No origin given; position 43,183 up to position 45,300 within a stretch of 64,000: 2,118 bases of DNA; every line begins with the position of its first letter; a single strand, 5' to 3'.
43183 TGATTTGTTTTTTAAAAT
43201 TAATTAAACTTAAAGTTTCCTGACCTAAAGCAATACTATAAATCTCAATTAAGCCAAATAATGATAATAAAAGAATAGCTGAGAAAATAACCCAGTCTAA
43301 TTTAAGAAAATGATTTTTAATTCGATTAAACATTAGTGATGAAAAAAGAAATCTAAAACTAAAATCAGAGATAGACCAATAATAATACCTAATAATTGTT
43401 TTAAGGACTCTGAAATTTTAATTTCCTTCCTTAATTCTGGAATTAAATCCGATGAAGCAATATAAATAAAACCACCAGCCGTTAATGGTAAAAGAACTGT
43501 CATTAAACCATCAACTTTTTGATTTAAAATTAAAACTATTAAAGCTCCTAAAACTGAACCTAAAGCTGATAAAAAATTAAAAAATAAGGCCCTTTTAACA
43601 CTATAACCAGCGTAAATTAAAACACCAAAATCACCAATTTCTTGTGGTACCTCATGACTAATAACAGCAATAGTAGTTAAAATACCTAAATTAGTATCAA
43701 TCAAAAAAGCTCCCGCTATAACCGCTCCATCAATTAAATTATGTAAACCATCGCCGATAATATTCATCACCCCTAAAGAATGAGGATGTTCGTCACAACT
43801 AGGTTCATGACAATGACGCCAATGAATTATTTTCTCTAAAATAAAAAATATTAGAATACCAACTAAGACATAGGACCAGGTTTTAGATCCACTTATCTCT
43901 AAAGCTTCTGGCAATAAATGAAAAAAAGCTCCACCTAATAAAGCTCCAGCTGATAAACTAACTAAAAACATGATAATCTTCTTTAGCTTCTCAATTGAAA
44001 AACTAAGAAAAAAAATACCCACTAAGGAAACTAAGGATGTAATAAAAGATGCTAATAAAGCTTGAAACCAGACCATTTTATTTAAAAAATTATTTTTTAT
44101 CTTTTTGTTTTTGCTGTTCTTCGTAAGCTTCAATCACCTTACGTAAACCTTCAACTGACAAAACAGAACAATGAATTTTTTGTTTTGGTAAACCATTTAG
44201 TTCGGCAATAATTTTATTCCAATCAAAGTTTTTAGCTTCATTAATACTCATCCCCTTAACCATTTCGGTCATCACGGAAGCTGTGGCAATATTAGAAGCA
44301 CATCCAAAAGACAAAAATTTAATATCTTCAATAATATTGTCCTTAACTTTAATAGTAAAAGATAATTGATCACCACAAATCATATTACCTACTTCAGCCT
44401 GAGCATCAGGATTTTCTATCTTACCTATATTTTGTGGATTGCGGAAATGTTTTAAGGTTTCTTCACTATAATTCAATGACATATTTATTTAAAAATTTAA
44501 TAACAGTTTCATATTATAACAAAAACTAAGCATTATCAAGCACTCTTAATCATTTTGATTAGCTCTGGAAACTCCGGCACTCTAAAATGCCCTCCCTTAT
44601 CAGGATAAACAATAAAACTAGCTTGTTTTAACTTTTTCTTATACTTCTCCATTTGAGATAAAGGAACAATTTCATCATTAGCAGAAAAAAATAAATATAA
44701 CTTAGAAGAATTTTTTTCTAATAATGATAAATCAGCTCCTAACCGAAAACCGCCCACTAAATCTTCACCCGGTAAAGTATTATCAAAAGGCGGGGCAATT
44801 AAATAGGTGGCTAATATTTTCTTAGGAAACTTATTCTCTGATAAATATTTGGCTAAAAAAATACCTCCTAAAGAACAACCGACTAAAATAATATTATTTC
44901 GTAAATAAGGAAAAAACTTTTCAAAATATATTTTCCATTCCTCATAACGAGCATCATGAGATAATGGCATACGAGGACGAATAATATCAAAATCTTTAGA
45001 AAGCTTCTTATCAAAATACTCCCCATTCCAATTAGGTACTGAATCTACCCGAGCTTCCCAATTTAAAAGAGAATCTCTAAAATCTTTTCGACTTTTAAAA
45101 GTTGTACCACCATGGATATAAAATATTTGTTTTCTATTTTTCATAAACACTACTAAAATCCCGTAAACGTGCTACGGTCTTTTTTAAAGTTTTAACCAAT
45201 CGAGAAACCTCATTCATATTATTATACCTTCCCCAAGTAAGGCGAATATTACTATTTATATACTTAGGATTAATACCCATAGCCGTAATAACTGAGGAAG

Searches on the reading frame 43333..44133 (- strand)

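Call 80: search_protein_families(library=pfam, proteins=[window:43333-44133:-], max_evalue=0.01)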
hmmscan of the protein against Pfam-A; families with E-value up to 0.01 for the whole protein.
window:43333-44133:- (266 aa): 3 families
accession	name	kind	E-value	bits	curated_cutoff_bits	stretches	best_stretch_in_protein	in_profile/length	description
PF02535.28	Zip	-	8.6e-42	143.9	35.1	2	121-260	178-322/323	ZIP Zinc transporter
PF01925.25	TauE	-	0.0031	17.7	32.6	0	26-113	41-114/237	Sulfite exporter TauE/SafE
PF03419.18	Peptidase_U4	-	0.0087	15.8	28.4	1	24-104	56-134/284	Sporulation factor SpoIIGA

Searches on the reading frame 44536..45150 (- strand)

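Call 80: search_protein_families(library=pfam, proteins=[window:44536-45150:-], max_evalue=0.01)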
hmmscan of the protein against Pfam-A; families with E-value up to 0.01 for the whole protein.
window:44536-45150:- (204 aa): 3 families
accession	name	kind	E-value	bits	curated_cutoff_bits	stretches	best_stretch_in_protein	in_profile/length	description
PF00561.26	Abhydrolase_1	-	1e-07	32.3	25.8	1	86-124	70-105/245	alpha/beta hydrolase fold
PF06821.19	Ser_hydrolase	-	3.2e-06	27.6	22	1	49-191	22-156/172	Serine hydrolase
PF10230.15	LIDHydrolase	-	0.0029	17.8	27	0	143-184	214-255/262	Lipid-droplet associated hydrolase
